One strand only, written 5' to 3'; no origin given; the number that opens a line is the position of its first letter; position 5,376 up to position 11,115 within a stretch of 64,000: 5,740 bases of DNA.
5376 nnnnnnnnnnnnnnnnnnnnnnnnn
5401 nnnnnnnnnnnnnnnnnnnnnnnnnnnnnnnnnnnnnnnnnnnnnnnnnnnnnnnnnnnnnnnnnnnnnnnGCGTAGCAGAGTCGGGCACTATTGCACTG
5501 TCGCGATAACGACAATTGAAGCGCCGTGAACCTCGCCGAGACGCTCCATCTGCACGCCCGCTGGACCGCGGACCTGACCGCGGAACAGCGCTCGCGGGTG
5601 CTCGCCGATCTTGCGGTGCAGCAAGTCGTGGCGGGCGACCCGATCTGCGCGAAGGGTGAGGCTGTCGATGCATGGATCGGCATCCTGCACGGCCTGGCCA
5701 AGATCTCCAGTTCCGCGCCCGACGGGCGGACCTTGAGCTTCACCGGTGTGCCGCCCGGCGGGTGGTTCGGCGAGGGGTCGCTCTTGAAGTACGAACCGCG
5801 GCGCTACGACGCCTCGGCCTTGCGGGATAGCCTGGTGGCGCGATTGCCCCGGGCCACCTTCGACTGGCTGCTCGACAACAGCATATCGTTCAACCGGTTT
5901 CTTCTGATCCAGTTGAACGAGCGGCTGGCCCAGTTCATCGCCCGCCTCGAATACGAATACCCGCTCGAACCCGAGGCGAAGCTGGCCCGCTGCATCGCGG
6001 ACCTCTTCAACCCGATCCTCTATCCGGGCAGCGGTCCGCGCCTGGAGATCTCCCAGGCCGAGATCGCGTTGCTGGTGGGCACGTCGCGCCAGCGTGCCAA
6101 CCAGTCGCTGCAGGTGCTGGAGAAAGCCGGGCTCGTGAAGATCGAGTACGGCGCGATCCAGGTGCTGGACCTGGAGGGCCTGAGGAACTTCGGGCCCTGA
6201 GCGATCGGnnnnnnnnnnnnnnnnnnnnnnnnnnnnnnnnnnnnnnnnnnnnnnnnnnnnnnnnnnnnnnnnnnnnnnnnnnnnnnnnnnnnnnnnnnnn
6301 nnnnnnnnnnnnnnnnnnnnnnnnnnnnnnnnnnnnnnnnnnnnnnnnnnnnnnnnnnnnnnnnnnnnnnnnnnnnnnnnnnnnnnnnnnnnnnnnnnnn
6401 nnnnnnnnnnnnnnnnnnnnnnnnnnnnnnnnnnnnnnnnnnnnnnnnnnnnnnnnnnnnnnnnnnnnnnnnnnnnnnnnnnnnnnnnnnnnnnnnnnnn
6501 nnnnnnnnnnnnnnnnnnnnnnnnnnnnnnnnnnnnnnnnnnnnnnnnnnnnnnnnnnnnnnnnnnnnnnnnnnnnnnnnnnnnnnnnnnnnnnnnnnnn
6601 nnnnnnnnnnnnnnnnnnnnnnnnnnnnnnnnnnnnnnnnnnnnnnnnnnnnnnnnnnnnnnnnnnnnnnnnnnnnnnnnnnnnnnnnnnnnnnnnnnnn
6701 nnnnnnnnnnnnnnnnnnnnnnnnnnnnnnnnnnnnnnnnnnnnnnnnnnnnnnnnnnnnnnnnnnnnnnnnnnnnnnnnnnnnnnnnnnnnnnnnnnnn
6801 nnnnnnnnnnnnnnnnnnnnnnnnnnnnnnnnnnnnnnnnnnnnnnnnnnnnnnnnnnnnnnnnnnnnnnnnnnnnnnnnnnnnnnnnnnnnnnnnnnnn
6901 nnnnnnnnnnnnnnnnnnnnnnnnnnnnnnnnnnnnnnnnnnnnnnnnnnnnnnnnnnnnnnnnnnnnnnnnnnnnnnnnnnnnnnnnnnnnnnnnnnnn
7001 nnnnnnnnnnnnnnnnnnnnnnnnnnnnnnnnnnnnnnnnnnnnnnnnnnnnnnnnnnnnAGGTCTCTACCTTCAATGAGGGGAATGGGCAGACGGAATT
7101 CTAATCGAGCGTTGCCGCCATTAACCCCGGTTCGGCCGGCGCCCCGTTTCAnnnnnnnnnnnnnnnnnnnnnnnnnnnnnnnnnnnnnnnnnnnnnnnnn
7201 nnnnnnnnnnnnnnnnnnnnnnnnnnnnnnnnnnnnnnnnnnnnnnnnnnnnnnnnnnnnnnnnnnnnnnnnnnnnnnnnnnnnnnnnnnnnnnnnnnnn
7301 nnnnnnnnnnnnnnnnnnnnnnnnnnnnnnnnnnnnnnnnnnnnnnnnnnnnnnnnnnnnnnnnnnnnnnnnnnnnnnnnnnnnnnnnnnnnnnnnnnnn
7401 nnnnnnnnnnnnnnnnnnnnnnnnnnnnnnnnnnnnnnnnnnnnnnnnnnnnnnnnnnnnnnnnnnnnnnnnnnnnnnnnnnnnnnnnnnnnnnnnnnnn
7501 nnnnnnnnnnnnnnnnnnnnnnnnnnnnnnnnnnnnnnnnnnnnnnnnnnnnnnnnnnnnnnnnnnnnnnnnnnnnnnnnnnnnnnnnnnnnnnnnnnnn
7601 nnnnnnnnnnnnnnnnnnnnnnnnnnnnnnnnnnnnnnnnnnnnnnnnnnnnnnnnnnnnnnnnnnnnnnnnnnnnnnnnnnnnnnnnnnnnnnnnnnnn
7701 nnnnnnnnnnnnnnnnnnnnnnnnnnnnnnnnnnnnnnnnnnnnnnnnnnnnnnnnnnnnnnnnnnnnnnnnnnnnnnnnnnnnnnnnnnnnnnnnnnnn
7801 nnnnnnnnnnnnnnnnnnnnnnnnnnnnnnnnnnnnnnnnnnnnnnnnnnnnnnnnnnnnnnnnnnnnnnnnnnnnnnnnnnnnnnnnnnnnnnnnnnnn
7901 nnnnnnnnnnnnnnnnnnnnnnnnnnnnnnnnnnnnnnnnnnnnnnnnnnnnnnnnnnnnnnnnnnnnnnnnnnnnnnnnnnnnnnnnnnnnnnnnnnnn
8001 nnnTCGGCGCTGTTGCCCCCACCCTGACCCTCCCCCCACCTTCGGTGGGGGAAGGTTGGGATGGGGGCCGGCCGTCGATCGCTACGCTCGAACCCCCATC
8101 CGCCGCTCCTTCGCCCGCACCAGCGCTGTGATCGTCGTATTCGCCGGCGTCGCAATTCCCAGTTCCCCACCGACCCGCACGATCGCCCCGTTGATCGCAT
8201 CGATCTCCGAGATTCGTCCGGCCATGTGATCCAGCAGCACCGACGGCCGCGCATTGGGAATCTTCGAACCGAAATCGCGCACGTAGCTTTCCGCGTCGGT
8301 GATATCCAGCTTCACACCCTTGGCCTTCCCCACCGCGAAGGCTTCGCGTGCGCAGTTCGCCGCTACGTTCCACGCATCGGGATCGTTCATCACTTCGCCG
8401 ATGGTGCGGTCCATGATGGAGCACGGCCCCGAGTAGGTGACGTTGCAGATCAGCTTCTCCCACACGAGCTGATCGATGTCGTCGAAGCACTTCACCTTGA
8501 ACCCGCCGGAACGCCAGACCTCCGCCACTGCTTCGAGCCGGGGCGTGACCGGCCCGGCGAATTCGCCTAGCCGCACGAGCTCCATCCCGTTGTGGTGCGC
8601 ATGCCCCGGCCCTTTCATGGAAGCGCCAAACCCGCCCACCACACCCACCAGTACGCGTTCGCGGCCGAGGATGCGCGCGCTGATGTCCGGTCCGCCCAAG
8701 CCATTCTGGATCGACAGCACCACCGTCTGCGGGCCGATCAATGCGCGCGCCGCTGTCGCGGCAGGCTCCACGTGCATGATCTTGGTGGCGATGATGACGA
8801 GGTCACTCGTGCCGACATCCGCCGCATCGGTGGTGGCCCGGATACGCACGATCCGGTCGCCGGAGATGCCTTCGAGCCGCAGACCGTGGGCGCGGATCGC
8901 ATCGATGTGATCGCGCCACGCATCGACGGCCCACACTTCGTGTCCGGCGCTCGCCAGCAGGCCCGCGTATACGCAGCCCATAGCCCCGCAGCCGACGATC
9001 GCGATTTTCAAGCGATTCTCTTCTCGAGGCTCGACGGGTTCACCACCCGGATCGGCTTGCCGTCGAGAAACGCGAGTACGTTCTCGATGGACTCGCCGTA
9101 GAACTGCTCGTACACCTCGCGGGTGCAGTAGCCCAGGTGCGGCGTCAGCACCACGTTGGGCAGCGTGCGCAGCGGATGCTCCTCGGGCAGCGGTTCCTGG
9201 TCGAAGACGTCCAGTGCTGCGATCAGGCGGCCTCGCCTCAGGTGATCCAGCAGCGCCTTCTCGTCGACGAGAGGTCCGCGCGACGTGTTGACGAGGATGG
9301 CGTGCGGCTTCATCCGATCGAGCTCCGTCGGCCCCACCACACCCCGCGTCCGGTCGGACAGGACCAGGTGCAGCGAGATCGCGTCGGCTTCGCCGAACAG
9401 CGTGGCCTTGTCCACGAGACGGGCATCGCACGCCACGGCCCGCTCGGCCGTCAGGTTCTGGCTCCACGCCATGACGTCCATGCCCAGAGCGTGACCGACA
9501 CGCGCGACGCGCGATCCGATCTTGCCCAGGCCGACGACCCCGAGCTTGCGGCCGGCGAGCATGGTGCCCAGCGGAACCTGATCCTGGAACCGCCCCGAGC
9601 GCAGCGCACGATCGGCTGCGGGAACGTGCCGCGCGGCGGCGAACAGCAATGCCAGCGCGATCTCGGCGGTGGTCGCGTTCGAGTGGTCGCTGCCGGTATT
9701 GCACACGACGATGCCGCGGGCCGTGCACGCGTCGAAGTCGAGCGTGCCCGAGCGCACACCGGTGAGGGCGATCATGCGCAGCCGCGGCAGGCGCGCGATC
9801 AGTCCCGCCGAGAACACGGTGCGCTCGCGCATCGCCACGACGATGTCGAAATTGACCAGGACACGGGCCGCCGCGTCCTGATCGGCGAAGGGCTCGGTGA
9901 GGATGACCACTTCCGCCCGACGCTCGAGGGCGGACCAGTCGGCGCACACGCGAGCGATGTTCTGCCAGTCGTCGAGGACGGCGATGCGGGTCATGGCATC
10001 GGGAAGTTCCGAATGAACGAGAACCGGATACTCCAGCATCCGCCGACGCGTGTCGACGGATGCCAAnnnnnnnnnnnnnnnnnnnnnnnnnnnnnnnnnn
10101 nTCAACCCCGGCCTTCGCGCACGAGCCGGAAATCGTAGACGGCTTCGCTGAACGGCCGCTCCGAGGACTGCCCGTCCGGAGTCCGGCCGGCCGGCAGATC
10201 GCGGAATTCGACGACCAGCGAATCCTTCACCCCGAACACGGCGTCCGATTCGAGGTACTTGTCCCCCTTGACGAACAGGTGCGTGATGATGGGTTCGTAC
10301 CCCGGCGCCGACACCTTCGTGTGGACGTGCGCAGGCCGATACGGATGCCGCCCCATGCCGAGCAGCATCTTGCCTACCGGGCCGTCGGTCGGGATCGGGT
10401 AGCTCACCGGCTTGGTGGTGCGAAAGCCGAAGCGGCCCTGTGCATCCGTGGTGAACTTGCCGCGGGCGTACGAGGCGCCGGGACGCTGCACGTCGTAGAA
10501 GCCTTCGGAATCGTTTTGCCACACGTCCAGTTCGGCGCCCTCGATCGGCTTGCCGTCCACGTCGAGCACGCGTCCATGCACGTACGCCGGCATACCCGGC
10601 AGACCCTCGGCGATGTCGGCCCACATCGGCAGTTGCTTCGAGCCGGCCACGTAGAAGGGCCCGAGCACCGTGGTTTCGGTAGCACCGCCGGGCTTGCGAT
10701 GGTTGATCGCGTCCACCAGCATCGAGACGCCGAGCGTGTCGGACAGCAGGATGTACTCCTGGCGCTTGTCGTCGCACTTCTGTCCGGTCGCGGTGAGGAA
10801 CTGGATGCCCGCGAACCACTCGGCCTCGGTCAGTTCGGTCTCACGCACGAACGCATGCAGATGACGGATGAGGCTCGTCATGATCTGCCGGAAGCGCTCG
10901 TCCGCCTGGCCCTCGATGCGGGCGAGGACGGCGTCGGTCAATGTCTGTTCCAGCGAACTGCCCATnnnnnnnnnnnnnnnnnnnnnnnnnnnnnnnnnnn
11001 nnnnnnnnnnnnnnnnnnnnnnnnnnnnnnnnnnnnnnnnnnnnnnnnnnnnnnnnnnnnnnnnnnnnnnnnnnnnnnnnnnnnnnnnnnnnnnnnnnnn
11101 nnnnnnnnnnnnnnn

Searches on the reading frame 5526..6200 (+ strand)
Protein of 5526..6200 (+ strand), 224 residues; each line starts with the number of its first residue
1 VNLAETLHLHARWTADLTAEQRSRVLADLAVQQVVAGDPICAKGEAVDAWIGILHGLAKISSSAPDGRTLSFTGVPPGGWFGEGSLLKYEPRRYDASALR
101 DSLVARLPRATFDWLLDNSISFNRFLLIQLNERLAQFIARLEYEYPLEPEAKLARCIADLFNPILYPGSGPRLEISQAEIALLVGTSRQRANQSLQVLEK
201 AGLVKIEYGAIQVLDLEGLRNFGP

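Call 9: search_protein_families(library=ncbifam, proteins=[window:5526-6200:+], max_evalue=0.00001)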
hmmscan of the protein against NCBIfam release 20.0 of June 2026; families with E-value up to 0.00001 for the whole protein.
window:5526-6200:+ (224 aa): 3 families
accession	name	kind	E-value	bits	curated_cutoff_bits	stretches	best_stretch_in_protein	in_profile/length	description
NF052518.1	TransRegLdrP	equivalog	3e-09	37.2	300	1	39-219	9-184/195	transcriptional regulator LdrP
NF008732.0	PRK11753.1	equivalog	6.5e-09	35.5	266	1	23-213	17-210/214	cAMP-activated global transcriptional regulator CRP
NF010499.0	PRK13918.1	equivalog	2e-07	30.7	274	1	36-222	19-200/205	CRP/FNR family transcriptional regulator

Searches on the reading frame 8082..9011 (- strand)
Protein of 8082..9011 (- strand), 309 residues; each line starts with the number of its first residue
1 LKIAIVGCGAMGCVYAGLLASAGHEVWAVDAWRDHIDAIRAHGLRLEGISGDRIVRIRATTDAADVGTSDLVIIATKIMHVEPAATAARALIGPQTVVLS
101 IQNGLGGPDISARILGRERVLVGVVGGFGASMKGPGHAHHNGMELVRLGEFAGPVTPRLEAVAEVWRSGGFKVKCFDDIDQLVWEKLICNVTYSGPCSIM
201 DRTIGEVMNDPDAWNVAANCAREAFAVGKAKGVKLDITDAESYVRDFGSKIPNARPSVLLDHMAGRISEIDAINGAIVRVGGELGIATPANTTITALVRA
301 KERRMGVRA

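Call 36: search_protein_families(library=pfam, proteins=[window:8082-9011:-], max_evalue=0.01)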
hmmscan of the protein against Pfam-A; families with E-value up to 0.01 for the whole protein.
window:8082-9011:- (309 aa): 9 families
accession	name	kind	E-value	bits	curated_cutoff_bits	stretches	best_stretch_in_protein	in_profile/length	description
PF02558.23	ApbA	-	3.4e-41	140.8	22.2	1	3-152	1-149/150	Ketopantoate reductase PanE/ApbA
PF08546.17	ApbA_C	-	1.2e-32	113.3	22.7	1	178-302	1-125/125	Ketopantoate reductase PanE/ApbA C terminal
PF03807.23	F420_oxidored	-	2.8e-06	28.3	21.6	1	2-104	1-94/94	NADP oxidoreductase coenzyme F420-dependent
PF03721.20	UDPG_MGDP_dh_N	-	9.4e-06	25.8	27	1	1-75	1-83/187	UDP-glucose/GDP-mannose dehydrogenase family, NAD binding domain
PF01494.25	FAD_binding_3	-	9.6e-05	22.2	22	1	2-45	3-46/349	FAD binding domain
PF02737.24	3HCDH_N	-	0.00011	22.6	22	1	2-42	1-41/180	3-hydroxyacyl-CoA dehydrogenase, NAD binding domain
PF01210.29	NAD_Gly3P_dh_N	-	0.00011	22.6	23.1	1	2-105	1-106/158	NAD-dependent glycerol-3-phosphate dehydrogenase N-terminus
PF02254.24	TrkA_N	-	0.00013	22.7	23.8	1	3-84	1-78/116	TrkA-N domain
PF03446.21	NAD_binding_2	-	0.001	19.5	21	1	2-57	1-43/161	NAD binding domain of 6-phosphogluconate dehydrogenase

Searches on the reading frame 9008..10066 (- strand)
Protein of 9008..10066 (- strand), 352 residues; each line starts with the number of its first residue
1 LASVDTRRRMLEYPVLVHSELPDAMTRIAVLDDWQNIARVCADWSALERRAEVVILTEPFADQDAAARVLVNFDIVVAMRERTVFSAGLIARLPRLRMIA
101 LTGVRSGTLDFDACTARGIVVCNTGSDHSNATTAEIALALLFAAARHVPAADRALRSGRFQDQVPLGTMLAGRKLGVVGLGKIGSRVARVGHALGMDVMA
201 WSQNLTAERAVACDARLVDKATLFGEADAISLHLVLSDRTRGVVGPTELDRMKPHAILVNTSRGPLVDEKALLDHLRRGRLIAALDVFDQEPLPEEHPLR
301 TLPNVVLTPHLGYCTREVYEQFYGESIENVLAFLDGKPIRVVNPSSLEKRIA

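Call 9: search_protein_families(library=ncbifam, proteins=[window:9008-10066:-], max_evalue=0.00001)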
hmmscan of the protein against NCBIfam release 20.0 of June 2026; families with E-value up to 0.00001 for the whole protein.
window:9008-10066:- (352 aa): 21 families
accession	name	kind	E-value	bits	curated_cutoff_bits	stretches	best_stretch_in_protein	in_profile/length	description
TIGR01327.1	PGDH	equivalog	8.6e-66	222.8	454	1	51-343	19-311/525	phosphoglycerate dehydrogenase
NF009714.1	PRK13243.1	equivalog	9.6e-57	192.8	455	1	86-344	58-324/332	glyoxylate reductase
NF005069.0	PRK06487.1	equivalog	2.1e-51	174.9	448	1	27-343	4-320/320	2-hydroxyacid dehydrogenase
NF011938.0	PRK15409.1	equivalog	1.5e-45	155.7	492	1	85-345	56-321/324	glyoxylate/hydroxypyruvate reductase GhrB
NF008759.0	PRK11790.1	equivalog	5.2e-43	147.3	404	1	71-343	53-327/410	phosphoglycerate dehydrogenase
NF005387.0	PRK06932.1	equivalog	7.5e-39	133.5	492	1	72-333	44-309/314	2-hydroxyacid dehydrogenase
NF006263.0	PRK08410.1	equivalog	5.6e-38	131.1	389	1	42-336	14-309/311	D-2-hydroxyacid dehydrogenase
NF041369.1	Dhydh_Halo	equivalog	1.1e-34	120.1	400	1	106-322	64-283/305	D-2-hydroxyacid dehydrogenase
NF005027.0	PRK06436.1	equivalog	1.5e-33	116.3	261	1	109-350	63-296/303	2-hydroxyacid dehydrogenase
NF005750.0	PRK07574.1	equivalog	4.3e-29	101.7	329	1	50-340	68-363/386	NAD-dependent formate dehydrogenase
NF000492.1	vanH_gen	exception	8.7e-27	94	540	1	99-333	70-310/312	D-lactate dehydrogenase VanH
NF000371.1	vanH_Agroup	exception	1.1e-23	83.9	700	1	77-333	51-315/322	VanH-A/VanH-Pt family D-lactate dehydrogenase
NF001309.0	PRK00257.1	equivalog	6.3e-22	78.1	434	1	167-311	111-255/379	4-phosphoerythronate dehydrogenase PdxB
NF000128.1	vanH-Sc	exception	2e-18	66.6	650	1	94-333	83-330/337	D-lactate dehydrogenase VanH-Sc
NF000112.1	vanH-Amyco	exception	3e-18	66.2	625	1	102-334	102-340/348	VanH-AOV family D-lactate dehydrogenase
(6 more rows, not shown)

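Call 10: search_protein_families(library=pfam, proteins=[window:9008-10066:-], max_evalue=0.0001)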
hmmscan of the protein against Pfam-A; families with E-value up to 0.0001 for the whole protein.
window:9008-10066:- (352 aa): 2 families
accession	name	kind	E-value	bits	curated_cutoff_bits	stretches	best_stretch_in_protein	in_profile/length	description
PF02826.25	2-Hacid_dh_C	-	2e-54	184.1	25.1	1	138-312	1-178/178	D-isomer specific 2-hydroxyacid dehydrogenase, NAD binding domain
PF00389.36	2-Hacid_dh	-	4.3e-15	56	24.6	1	48-342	16-133/134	D-isomer specific 2-hydroxyacid dehydrogenase, catalytic domain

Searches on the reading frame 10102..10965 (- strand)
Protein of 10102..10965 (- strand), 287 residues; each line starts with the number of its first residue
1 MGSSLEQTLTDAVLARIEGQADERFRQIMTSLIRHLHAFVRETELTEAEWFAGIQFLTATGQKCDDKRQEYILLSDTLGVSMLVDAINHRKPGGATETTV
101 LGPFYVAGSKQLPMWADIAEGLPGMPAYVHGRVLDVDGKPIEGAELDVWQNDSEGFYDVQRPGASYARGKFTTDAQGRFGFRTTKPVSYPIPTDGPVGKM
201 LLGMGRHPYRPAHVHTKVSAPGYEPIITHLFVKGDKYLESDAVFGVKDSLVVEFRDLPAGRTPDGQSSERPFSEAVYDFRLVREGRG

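Call 6: search_protein_families(library=pfam, proteins=[window:10102-10965:-], max_evalue=0.01)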
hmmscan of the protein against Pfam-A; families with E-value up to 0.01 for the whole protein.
window:10102-10965:- (287 aa): 4 families
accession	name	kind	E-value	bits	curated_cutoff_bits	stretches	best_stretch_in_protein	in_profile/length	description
PF00775.27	Dioxygenase_C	-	4.5e-39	134.2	27.3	1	102-281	3-180/182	Dioxygenase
PF04444.19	Dioxygenase_N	-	2.4e-33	114.2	27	1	22-96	1-75/75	Catechol dioxygenase N terminus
PF13620.12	CarboxypepD_reg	-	2.5e-05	25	32.3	1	129-189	2-50/82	Carboxypeptidase regulatory-like domain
PF10670.15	DUF4198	-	0.0014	19.2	34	1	130-186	150-198/209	Domain of unknown function (DUF4198)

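Call 7: search_protein_families(library=ncbifam, proteins=[window:10102-10965:-], max_evalue=0.01)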
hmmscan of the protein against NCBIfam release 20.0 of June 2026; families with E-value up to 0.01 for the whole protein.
window:10102-10965:- (287 aa): 5 families
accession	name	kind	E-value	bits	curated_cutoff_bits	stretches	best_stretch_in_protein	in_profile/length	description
TIGR02465.1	chlorocat_1_2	equivalog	5.7e-47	160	359.25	1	23-252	2-226/246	chlorocatechol 1,2-dioxygenase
TIGR02439.1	catechol_proteo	equivalog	1.6e-46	158.5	392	1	17-281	16-285/285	catechol 1,2-dioxygenase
TIGR02438.1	catachol_actin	equivalog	2.4e-42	145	404.4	1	20-256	31-264/281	catechol 1,2-dioxygenase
TIGR02422.1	protocat_beta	equivalog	2.4e-13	50.3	296.4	1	127-245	61-176/220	protocatechuate 3,4-dioxygenase subunit beta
TIGR02423.1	protocat_alph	equivalog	1.4e-06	28.3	126.25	1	126-189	39-109/193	protocatechuate 3,4-dioxygenase subunit alpha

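Call 63: search_solved_structures(query=window:10102-10965:-, max_evalue=1e-20)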
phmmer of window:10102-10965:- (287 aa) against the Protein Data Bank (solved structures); distinct sequences matched with E-value up to 1e-20: 19.
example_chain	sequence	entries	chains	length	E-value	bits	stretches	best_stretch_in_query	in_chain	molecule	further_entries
3n9t_A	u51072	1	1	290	2.5e-92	312.4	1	5-281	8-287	PnpC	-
8r2x_A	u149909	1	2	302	5.5e-86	291.6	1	9-254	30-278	6-chlorohydroxyquinol-1,2-dioxygenase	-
1tmx_A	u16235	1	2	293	1.3e-81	277.2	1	5-281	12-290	hydroxyquinol 1,2-dioxygenase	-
8r2v_A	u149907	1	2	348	1.2e-74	254.4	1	7-275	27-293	Intradiol ring-cleavage dioxygenases domain-containing protein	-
8r2w_A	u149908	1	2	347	1.9e-72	247.2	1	14-256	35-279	Hydroxyquinol 1,2-dioxygenase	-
1dlm_A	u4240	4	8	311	5.5e-37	130.8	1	21-283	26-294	CATECHOL 1,2-DIOXYGENASE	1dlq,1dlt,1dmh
2azq_A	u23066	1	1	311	1.2e-36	129.7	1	19-281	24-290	catechol 1,2-dioxygenase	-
2xsu_A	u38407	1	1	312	8.2e-36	127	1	17-285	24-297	CATECHOL 1,2 DIOXYGENASE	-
2xsr_A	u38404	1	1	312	1e-35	126.6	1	17-285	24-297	CATECHOL 1,2 DIOXYGENASE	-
2xsv_A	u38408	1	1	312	3.2e-35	125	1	17-285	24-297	CATECHOL 1,2 DIOXYGENASE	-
5umh_A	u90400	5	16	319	3.3e-35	125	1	14-276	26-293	Catechol 1,2-dioxygenase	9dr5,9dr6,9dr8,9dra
3th1_A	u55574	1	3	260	5.1e-34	121.1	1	22-252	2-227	Chlorocatechol 1,2-dioxygenase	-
1s9a_A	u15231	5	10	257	5.7e-32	114.4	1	31-255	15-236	Chlorocatechol 1,2-dioxygenase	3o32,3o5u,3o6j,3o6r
5td3_A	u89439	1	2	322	1.7e-31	112.8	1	19-260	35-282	Catechol 1,2-dioxygenase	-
3i4y_A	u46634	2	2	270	8.1e-31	110.6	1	94-254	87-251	Catechol 1,2-dioxygenase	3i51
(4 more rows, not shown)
